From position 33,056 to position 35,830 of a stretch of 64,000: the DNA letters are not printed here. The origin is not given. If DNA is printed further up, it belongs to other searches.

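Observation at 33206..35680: Solitary 824-aa coiled-coil, Cys-rich, PrimPol(AEP)-like and SF2-helicase fusion protein in a toxin-antitoxin/sRNA islet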

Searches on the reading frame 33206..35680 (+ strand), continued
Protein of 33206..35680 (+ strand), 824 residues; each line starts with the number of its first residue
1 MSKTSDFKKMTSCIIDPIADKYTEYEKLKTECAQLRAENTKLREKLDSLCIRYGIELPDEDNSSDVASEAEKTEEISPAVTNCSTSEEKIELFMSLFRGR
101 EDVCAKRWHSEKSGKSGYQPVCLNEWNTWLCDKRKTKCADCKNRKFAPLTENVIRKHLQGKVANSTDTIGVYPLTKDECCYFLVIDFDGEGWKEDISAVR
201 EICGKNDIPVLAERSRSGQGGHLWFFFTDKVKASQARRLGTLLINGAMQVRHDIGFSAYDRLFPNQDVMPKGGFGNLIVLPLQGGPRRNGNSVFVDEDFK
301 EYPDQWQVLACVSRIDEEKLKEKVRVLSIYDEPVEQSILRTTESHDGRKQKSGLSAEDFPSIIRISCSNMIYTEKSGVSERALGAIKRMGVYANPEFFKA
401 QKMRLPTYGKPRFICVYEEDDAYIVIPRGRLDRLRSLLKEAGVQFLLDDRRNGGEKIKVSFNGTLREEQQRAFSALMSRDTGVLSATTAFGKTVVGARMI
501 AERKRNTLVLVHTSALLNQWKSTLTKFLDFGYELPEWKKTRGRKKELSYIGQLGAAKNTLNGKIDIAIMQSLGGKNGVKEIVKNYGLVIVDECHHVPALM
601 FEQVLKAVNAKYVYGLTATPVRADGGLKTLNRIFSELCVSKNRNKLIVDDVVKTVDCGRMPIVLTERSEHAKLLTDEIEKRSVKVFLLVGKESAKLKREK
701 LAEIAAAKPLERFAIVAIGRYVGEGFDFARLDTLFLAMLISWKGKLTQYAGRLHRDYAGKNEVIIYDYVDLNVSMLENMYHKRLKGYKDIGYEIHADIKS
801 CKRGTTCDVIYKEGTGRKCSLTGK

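Call 65: search_dna_similar(query=P0002, collection=phages, mode=protein, max_rows=15, max_evalue=1e-10)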
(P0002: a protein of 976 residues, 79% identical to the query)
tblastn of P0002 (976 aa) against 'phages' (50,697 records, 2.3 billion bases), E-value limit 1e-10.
Records with a match: 266; places in all: 266; records where one place covers at least 80% of the query: 0.
Best place of each record, by identity: <60% 266.
By first word of the organism name: Vibrio 88; Klebsiella 75; Erwinia 49; Pseudomonas 14; Dickeya 8; Bacillus 5; Rhizobium 4; Providencia 4; Stenotrophomonas 4; Xanthomonas 4; and 9 more.
By host as written in the record: Erwinia amylovora 43; Vibrio harveyi BAA-1116 36; Klebsiella pneumoniae 23; - 13; Klebsiella pneumoniae K42 8; Vibrio campbellii BB120 7; Dickeya solani MK10 6; Klebsiella pneumoniae K47 6; and 76 more.
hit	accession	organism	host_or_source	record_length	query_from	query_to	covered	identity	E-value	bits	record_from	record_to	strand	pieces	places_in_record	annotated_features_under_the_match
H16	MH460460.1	Dickeya phage vB_DsoM_JA13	Dickeya solani MK10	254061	419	869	46%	27.2%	5e-22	109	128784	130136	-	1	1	putative DNA repair helicase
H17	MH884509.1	Bacillus phage vB_BboS-125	Bacillus bogoriensis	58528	389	858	48%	25.6%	3e-16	91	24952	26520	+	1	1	helicase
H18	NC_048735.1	Bacillus phage vB_BboS-125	Bacillus bogoriensis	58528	389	858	48%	25.6%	3e-16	91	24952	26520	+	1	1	helicase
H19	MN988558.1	Rhizobium phage RHph_Y1_11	Rhizobium phaseoli Y1_11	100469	396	835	45%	26.9%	2e-28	130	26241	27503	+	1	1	ATP-dependent RNA-DNA and DNA-DNA helicase protein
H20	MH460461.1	Dickeya phage vB_DsoM_JA29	Dickeya solani MK10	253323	419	852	44%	27.2%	4e-23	112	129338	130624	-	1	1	putative DNA repair helicase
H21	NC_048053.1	Dickeya phage vB_DsoM_JA29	Dickeya solani MK10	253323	419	852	44%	27.2%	4e-23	112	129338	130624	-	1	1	putative DNA repair helicase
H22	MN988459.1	Rhizobium phage RHph_TM16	Rhizobium sp. R693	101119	408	835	44%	25.8%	3e-24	116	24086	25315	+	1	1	ATP-dependent RNA-DNA and DNA-DNA helicase protein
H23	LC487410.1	Vibrio phage KIT04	Vibrio parahaemolyticus ATCC 17802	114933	459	870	42%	26.6%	9e-16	89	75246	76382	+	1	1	putative ATP-dependent helicase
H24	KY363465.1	Providencia phage vB_PreS_PR1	Providencia sp.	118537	426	863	45%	24.8%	2e-13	81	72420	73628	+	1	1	helicase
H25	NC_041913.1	Providencia phage vB_PreS_PR1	Providencia sp.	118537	426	863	45%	24.8%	2e-13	81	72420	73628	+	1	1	helicase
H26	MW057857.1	Providencia phage PSTCR5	Providencia stuartii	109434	426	863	45%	24.8%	3e-13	81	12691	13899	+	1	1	DNA helicase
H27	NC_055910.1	Providencia phage PSTCR5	Providencia stuartii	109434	426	863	45%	24.8%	3e-13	81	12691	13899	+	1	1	DNA helicase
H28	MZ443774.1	Erwinia phage pEa_SNUABM_32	Erwinia amylovora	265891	418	811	40%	27.4%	2e-23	114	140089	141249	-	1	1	hypothetical protein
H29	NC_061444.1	Erwinia phage pEa_SNUABM_32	Erwinia amylovora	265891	418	811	40%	27.4%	2e-23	114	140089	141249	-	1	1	hypothetical protein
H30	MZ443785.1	Erwinia phage pEa_SNUABM_22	Erwinia amylovora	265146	418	811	40%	26.9%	8e-23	111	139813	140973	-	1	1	hypothetical protein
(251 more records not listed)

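Call 66: get_annotated_region(hit=H12, flank=8000)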
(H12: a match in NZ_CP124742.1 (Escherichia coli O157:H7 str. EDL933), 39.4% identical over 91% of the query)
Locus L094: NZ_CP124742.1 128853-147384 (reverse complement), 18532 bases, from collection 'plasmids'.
description: Escherichia coli O157:H7 str. EDL933 plasmid unnamed1, complete sequence
organism: Escherichia coli O157:H7 str. EDL933 (NCBI taxid 155864)
taxonomy: Bacteria; Pseudomonadota; Gammaproteobacteria; Enterobacterales; Enterobacteriaceae; Escherichia; Escherichia coli; Escherichia coli O157:H7 str. EDL933
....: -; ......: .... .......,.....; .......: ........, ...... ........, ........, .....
typing (MOB-suite, as given by PLSDB): non-mobilizable
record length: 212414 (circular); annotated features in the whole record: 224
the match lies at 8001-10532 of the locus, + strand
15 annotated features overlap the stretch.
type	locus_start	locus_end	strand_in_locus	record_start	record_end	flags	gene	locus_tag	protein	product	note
CDS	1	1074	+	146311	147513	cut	-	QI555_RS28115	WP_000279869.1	tyrosine-type recombinase/integrase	GO:0015074 - DNA integration [Evidence IEA]; GO:0006310 - DNA recombination [Evidence IEA]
CDS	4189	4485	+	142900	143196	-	-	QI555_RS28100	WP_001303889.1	AlpA family transcriptional regulator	-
CDS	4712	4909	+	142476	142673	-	-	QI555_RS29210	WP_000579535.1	DUF3987 domain-containing protein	-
CDS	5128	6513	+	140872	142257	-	-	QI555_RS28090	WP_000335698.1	YfjI family protein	-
CDS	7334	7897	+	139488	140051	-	-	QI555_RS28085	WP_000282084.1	inovirus-type Gp2 protein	-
CDS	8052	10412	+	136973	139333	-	-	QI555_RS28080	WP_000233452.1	DEAD/DEAH box helicase family protein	-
CDS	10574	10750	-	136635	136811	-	-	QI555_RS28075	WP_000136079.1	hypothetical protein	-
CDS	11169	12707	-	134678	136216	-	-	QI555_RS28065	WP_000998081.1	IS66-like element ISEc8 family transposase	GO:0006313 - DNA transposition [Evidence IEA]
CDS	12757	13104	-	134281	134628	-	tnpB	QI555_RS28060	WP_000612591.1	IS66 family insertion sequence element accessory protein TnpB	-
CDS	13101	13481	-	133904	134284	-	-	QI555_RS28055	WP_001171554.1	transposase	GO:0006313 - DNA transposition [Evidence IEA]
CDS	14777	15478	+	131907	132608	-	traT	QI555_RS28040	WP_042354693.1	complement resistance protein TraT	-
CDS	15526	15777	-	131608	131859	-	-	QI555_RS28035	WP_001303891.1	hypothetical protein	-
CDS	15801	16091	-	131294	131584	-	-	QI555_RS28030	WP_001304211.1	hypothetical protein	-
CDS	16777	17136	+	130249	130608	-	-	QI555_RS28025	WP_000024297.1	diacylglycerol kinase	-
CDS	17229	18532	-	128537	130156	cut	-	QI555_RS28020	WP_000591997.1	phosphoethanolamine--lipid A transferase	-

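Call 67: get_annotated_region(hit=H14, flank=8000)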
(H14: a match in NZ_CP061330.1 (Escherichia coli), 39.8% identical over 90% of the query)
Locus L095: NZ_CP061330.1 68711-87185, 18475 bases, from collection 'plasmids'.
description: Escherichia coli strain EC93 plasmid pCP127, complete sequence
organism: Escherichia coli (NCBI taxid 562)
taxonomy: Bacteria; Pseudomonadota; Gammaproteobacteria; Enterobacterales; Enterobacteriaceae; Escherichia; Escherichia coli
host: -; source: Rattus norvegicus,Single bacteria; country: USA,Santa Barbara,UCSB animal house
typing (MOB-suite, as given by PLSDB): non-mobilizable; replicon IncFIB
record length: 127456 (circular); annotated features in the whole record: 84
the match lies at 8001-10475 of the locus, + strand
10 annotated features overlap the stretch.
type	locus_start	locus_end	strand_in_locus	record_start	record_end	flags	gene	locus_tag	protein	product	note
CDS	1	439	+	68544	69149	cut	-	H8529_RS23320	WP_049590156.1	hypothetical protein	-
CDS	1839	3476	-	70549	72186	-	-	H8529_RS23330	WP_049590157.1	hypothetical protein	-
CDS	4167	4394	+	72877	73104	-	-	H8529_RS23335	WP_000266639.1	AlpA family phage regulatory protein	-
CDS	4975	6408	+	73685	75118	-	-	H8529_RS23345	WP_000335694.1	YfjI family protein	-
CDS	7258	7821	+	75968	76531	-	-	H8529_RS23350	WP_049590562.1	inovirus-type Gp2 protein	-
CDS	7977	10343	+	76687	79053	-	-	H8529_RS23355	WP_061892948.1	DEAD/DEAH box helicase family protein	-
CDS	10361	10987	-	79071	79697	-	-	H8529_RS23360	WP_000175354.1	hypothetical protein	-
CDS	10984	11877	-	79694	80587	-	-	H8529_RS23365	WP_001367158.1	DNA-processing protein DprA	GO:0009294 - DNA-mediated transformation [Evidence IEA]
CDS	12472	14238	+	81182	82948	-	-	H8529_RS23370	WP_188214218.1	ShlB/FhaC/HecB family hemolysin secretion/activation protein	GO:0006811 - monoatomic ion transport [Evidence IEA]; GO:0015031 - protein transport [Evidence IEA]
CDS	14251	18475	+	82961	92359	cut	cdiA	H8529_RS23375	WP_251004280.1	contact-dependent inhibition effector tRNA nuclease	-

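Call 90: search_protein_families(library=pfam, proteins=[L094:8052-10409:+], max_evalue=0.001)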
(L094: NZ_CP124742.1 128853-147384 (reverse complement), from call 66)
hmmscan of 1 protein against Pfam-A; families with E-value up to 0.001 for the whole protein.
L094:8052-10409:+ (786 aa): 6 families
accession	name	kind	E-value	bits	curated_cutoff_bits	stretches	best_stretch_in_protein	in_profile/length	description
PF22548.2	AEP-TOTE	-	1.7e-98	329.2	27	1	49-277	1-228/230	TOTE conflict system, Archaeo-Eukaryotic Primase domain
PF04851.21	ResIII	-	3e-24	86.2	22.5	1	423-565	3-164/164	Type III restriction enzyme, res subunit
PF00270.35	DEAD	-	1.1e-10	41.9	26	1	427-564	3-161/167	DEAD/DEAH box helicase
PF01896.25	DNA_primase_S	-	5.4e-08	33.8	26.8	1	147-245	22-155/163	DNA primase small subunit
PF00271.37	Helicase_C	-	5.4e-08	33.5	23.5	1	639-738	13-108/110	Helicase conserved C-terminal domain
PF00176.29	SNF2-rel_dom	-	0.00082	19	24.9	0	440-567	19-167/290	SNF2-related domain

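Call 91: search_protein_families(library=padloc, proteins=[L094:8052-10409:+, P0002, P0089], max_evalue=0.00001)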
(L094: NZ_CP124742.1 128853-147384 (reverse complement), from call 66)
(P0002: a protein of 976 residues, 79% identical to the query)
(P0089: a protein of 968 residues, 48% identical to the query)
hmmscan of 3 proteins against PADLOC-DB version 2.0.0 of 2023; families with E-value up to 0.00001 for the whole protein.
L094:8052-10409:+ (786 aa): 9 families
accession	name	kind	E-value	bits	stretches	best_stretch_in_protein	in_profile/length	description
PDLC01465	PrimPol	-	2.5e-147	487.8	1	2-352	1-276/276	"CAS-I,CAS-II,CAS-III,CAS-IV,CAS-V,CAS-VI; associated"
PDLC01101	PrimPol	-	9.3e-22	75.3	1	115-276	169-334/490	adaptation polymerase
PDLC02707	PbeA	-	1.2e-16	58.5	1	423-565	252-415/672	PbeA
PDLC02704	PbeA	-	2.9e-12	43.9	0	531-566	387-421/682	PbeA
PDLC03659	mREase_IV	-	6.5e-11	38.8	1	442-570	243-378/945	Type IV methyl-directed restriction enzyme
PDLC03658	mREase_IV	-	1.2e-08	31.2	1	439-752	243-558/953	Type IV methyl-directed restriction enzyme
PDLC02503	BrxHI|BrxHII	-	1.3e-08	31.7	0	616-681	223-288/698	BrxHI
PDLC02703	PbeA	-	1.1e-07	28.9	1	427-565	250-406/626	PbeA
PDLC02706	PbeA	-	8.1e-06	22.7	0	530-565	398-433/722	PbeA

P0002 (976 aa): 10 families
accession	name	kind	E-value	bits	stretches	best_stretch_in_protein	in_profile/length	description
PDLC01465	PrimPol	-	2.4e-89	297.6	1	69-378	14-274/276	"CAS-I,CAS-II,CAS-III,CAS-IV,CAS-V,CAS-VI; associated"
PDLC01101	PrimPol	-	2.6e-25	87.1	1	146-315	166-334/490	adaptation polymerase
PDLC02707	PbeA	-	5.4e-16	56.3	1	459-619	252-417/672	PbeA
PDLC03659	mREase_IV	-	3.2e-11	39.8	1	562-810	318-566/945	Type IV methyl-directed restriction enzyme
PDLC02704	PbeA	-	9.1e-11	38.9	1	457-638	252-422/682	PbeA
PDLC03658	mREase_IV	-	2.3e-10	36.9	1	473-810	241-558/953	Type IV methyl-directed restriction enzyme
PDLC02706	PbeA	-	2.9e-09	34.1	1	456-618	266-434/722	PbeA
PDLC00201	HamB2|HamB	-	1.1e-07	28.6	1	458-523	102-169/721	DEAD-box helicase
PDLC03924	MkoC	-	5.5e-07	26.1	1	842-950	982-1100/1136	-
PDLC00180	HamB1|HamB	-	7.2e-06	22.8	0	459-522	100-165/709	DEAD-box helicase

P0089 (968 aa): 12 families
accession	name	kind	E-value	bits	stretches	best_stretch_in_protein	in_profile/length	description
PDLC01465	PrimPol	-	5.2e-96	319.5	1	66-369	18-275/276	"CAS-I,CAS-II,CAS-III,CAS-IV,CAS-V,CAS-VI; associated"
PDLC01101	PrimPol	-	2.8e-29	100.2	1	134-295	169-334/490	adaptation polymerase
PDLC02707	PbeA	-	8.1e-21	72.3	1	439-601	250-416/672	PbeA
PDLC02704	PbeA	-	2.8e-16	57.2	1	435-601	248-421/682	PbeA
PDLC03924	MkoC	-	2.4e-14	50.5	1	826-948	982-1108/1136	-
PDLC03658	mREase_IV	-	8.5e-11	38.3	1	447-794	234-559/953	Type IV methyl-directed restriction enzyme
PDLC03659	mREase_IV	-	2.5e-09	33.6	1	556-797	328-570/945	Type IV methyl-directed restriction enzyme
PDLC02614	DrmC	-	1.3e-08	32.8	1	836-938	21-120/153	DrmC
PDLC02706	PbeA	-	3e-08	30.7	1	435-601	263-434/722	PbeA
PDLC03922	MkoB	-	3.6e-07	27.8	1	830-961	305-439/610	-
PDLC00201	HamB2|HamB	-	4.6e-06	23.3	1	439-504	101-168/721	DEAD-box helicase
PDLC02703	PbeA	-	6.9e-06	22.9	0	430-619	234-427/626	PbeA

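Call 93: search_protein_families(library=padloc, alignment_id=A4, max_evalue=1e-10)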
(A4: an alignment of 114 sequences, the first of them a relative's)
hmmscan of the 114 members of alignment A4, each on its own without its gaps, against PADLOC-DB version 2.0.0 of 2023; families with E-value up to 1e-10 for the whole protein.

A. member 1, L014:2295-2552:- (85 aa): 0 families

B. families by the number of members that match (of 114 scanned): 181 families (the first 25 are shown)
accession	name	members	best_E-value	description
PDLC04787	PDC-S01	8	1.9e-106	-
PDLC04790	PDC-S01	8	5.2e-99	-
PDLC04789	PDC-S01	7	3.4e-85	-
PDLC04791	PDC-S01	7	1.8e-33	-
PDLC04786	PDC-S01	5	1.2e-156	-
PDLC04788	PDC-S01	5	8.5e-81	-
PDLC02402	Aga_SIR2-PNTD1-PNTD2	4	6e-17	Class I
PDLC04851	PDC-S05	3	1.5e-153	-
PDLC04868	PDC-S05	3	2e-145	-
PDLC04853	PDC-S05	3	4e-142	-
PDLC04843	PDC-S05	3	1.2e-129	-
PDLC04965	PDC-S23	3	9.4e-129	-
PDLC04852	PDC-S05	3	3.2e-127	-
PDLC04871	PDC-S05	3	7.7e-125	-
PDLC04964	PDC-S23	3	3.5e-117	-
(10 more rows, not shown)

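Call 94: predict_structure(alignment_id=A5)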
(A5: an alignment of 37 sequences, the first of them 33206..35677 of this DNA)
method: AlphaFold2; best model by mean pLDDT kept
length: 824 residues; sequences in the alignment: 37
mean_pLDDT: 80.1   pTM: 0.62
mean pLDDT of the five models: 80.1, 77.8, 77.2, 73.5, 73.0
residues with pLDDT >= 90: 358; 70-90: 288; 50-70: 88; < 50: 90
segments of 3 or more residues with pLDDT < 50: 1-16, 58-77, 335-349, 619-628, 797-824
pLDDT, mean of each block of 10 residues (from residue 1): 36 49 87 93 84 59 32 48 94 94 91 89 84 77 88 93 89 93 94 96 96 94 96 95 95 92 89 82 90 95 94 94 93 51 40 85 93 95 92 83 81 89 91 91 93 93 89 87 74 92 95 89 93 69 68 84 89 76 89 69 83 76 34 74 87 89 88 92 87 79 84 85 67 82 63 76 79 65 70 55 24 33 33
secondary structure, 60 per line:
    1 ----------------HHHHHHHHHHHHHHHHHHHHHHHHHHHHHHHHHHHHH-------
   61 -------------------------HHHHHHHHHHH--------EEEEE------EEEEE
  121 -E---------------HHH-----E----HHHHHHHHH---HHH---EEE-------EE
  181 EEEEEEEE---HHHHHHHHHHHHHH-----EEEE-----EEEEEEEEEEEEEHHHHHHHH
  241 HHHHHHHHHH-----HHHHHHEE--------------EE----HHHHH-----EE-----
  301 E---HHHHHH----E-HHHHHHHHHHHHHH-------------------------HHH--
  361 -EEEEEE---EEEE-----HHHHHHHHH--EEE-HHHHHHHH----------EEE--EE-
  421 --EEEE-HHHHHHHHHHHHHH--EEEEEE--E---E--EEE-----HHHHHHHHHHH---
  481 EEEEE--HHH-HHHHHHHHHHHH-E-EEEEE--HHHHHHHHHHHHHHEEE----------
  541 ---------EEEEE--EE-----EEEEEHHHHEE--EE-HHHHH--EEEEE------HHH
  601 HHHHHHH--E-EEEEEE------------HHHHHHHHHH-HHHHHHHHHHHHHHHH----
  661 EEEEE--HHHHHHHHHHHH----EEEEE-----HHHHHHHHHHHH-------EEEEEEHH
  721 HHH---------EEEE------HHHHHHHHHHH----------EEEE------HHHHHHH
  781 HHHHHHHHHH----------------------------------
elements in order (helices of 4 or more, strands of 3 or more residues): H17-53 H86-96 E105-109 E116-120 H151-159 E169-171 E179-188 H192-205 E211-214 E220-232 H233-250 H256-261 H284-288 H305-310 H317-330 E362-367 E371-374 H380-388 E391-393 H395-402 E413-415 E423-426 H428-441 E444-449 E459-461 H467-477 E481-485 H492-503 E507-511 H514-527 E528-530 E550-554 E564-568 H569-572 H580-584 E587-591 H598-607 E612-617 H630-639 H641-656 E661-665 H668-679 E684-688 H694-705 E713-718 H719-723 E733-736 H743-753 E764-767 H774-790
